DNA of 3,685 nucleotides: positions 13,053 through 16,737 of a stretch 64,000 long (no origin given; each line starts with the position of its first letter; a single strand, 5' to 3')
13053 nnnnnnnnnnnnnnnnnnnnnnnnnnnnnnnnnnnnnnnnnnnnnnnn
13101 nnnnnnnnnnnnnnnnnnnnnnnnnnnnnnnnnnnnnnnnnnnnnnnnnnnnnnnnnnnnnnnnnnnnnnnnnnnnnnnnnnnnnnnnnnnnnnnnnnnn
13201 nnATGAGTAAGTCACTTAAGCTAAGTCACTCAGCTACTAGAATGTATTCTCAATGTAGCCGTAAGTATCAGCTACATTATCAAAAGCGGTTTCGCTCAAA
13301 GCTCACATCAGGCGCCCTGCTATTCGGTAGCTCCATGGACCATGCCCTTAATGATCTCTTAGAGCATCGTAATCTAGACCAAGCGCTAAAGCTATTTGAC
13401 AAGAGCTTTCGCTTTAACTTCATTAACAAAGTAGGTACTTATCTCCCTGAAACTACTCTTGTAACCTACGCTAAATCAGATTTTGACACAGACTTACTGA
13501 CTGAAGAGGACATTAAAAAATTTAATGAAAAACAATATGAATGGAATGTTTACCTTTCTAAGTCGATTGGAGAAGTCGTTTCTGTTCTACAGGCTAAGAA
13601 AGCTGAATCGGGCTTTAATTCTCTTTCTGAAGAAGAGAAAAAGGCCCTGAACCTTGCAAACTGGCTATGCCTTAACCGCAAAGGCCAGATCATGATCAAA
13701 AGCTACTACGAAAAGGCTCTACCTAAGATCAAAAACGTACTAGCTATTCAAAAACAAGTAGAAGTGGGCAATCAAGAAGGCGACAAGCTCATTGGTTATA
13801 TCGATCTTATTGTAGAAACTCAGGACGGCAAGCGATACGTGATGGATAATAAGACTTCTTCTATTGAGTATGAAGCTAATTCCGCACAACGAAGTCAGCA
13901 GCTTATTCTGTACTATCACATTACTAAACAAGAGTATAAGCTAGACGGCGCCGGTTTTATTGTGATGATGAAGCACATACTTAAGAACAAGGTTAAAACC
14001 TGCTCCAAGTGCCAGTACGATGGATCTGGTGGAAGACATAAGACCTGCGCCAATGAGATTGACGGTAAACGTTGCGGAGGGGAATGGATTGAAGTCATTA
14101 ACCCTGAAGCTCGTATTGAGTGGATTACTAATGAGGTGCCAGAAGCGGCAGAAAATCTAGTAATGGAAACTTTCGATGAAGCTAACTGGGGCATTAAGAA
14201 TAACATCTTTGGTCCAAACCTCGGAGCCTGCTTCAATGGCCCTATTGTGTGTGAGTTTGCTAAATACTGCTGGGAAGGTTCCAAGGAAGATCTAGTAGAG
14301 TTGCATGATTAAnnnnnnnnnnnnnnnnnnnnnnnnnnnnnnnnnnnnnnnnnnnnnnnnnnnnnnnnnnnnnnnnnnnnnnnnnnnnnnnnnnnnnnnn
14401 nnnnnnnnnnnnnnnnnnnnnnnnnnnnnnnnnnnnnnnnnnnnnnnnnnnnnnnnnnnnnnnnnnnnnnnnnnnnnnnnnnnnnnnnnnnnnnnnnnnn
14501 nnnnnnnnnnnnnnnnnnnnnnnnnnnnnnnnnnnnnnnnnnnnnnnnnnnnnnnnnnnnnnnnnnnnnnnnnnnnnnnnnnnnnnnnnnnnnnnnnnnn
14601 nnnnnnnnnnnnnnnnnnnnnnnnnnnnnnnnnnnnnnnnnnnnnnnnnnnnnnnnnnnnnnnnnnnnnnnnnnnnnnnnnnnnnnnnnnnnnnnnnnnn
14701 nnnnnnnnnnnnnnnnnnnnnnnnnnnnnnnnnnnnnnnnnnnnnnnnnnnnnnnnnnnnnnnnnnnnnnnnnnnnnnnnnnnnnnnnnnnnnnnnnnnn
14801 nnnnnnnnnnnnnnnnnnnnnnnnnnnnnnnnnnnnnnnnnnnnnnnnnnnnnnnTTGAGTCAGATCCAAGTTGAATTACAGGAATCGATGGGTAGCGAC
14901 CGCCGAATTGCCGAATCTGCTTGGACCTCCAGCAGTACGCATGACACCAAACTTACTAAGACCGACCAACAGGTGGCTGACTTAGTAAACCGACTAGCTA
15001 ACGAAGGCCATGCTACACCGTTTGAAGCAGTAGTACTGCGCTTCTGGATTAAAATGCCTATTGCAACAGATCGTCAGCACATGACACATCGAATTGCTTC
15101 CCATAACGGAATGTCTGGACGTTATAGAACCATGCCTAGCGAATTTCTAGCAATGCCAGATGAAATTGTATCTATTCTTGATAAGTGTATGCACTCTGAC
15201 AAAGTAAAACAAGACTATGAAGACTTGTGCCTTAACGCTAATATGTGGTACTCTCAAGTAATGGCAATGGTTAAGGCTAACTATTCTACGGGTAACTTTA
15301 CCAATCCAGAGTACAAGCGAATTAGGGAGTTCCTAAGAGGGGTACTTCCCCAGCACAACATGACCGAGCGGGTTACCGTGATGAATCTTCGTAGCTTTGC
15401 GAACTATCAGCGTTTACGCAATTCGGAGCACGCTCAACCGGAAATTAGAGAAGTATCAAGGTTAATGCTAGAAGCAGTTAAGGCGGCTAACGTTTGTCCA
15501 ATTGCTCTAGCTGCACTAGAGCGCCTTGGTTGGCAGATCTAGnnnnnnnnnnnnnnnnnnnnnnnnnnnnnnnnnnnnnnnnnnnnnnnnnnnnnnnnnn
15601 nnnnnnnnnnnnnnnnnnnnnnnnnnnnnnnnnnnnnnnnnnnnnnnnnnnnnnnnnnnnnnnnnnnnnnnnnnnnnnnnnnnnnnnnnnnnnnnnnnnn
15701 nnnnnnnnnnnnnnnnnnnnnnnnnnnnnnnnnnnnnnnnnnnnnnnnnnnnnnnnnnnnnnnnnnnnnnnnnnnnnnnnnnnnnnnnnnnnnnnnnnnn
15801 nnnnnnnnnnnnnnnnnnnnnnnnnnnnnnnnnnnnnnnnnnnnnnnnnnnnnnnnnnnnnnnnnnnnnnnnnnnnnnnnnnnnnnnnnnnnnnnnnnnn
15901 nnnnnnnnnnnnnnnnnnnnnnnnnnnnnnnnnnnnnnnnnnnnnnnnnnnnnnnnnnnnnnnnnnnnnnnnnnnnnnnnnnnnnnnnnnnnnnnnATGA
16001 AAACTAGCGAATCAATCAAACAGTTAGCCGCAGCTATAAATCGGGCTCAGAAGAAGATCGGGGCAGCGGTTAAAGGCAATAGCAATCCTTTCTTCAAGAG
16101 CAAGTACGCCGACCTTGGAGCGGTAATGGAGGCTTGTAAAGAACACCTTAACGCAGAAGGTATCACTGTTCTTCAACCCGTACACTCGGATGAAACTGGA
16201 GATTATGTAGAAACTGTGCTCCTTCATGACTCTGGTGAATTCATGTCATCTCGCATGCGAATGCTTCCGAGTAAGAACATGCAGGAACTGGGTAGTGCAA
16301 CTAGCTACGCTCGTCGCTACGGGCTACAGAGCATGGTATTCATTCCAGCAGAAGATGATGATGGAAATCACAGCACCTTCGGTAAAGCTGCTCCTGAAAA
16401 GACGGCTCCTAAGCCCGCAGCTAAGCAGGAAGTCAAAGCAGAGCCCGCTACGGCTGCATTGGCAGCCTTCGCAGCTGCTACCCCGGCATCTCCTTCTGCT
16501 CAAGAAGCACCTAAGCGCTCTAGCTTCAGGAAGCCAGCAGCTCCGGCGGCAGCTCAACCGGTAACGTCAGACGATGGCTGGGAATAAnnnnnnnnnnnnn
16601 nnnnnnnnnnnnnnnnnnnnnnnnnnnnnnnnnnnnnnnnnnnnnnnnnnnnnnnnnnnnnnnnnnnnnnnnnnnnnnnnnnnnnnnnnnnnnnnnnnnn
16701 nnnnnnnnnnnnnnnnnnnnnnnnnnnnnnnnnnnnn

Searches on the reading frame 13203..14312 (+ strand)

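Call 8: search_protein_families(library=phrogs, proteins=[window:13203-14312:+])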
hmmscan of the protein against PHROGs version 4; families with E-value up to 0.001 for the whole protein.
window:13203-14312:+ (369 aa): 4 families
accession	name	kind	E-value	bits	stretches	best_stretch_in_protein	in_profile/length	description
phrog_1218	-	DNA, RNA and nucleotide metabolism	1.8e-11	44.9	1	2-256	5-207/364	exonuclease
phrog_69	-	DNA, RNA and nucleotide metabolism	1.7e-06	28.3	1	6-255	89-261/501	exonuclease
phrog_8097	-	DNA, RNA and nucleotide metabolism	3.9e-06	26.9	0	169-263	77-169/598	exonuclease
phrog_1870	-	DNA, RNA and nucleotide metabolism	0.00064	20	0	167-241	132-208/313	exonuclease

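Call 9: search_protein_families(library=pfam, proteins=[window:13203-14312:+])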
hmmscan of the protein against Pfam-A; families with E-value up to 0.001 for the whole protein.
window:13203-14312:+ (369 aa): 2 families
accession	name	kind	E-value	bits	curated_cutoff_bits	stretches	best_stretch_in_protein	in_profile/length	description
PF12705.13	PDDEXK_1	-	2e-09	38.2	22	1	7-250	2-183/247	PD-(D/E)XK nuclease superfamily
PF08588.16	Duc1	-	0.00091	19.6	25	0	11-66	51-105/246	Domain of unknown function at the cortex 1 (Duc1)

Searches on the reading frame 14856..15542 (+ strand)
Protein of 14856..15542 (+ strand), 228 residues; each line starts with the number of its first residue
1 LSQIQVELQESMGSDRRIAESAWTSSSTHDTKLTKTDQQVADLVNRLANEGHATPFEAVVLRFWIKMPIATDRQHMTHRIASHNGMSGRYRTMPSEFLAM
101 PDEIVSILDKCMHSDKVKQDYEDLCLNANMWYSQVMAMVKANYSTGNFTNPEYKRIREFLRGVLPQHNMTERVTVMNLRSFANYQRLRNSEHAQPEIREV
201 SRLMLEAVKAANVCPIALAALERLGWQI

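Call 11: search_protein_families(library=phrogs, proteins=[window:14856-15542:+])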
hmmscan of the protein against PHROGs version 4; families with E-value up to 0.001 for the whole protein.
window:14856-15542:+ (228 aa): 3 families
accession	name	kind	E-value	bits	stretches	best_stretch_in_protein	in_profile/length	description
phrog_85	-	DNA, RNA and nucleotide metabolism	2.7e-31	109.9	1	4-210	371-574/866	thymidylate synthase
phrog_28804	-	DNA, RNA and nucleotide metabolism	0.00027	22.2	1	158-223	24-87/91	thymidylate synthase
phrog_10644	-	DNA, RNA and nucleotide metabolism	0.00046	21.3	1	156-218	91-154/160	thymidylate synthase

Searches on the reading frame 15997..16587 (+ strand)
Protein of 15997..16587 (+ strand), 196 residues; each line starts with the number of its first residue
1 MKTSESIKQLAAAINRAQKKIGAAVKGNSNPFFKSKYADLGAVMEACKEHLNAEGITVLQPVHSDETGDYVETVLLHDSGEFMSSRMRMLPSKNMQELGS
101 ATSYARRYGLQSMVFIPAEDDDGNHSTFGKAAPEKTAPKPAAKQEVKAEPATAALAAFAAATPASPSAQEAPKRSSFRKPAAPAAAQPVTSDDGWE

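Call 11: search_protein_families(library=phrogs, proteins=[window:15997-16587:+])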
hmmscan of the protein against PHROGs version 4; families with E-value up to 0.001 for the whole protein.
window:15997-16587:+ (196 aa): 4 families
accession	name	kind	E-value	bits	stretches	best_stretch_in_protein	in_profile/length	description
phrog_2324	-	DNA, RNA and nucleotide metabolism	1.7e-39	136.4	1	1-150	2-155/193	Erf-like ssDNA annealing protein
phrog_155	-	DNA, RNA and nucleotide metabolism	1.5e-33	117.7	1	1-163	59-231/308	Erf-like ssDNA annealing protein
phrog_34817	-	unknown function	4.4e-19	69.9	1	27-173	37-188/291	-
phrog_10003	-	other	1.1e-11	45.7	1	10-156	41-200/297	recombinase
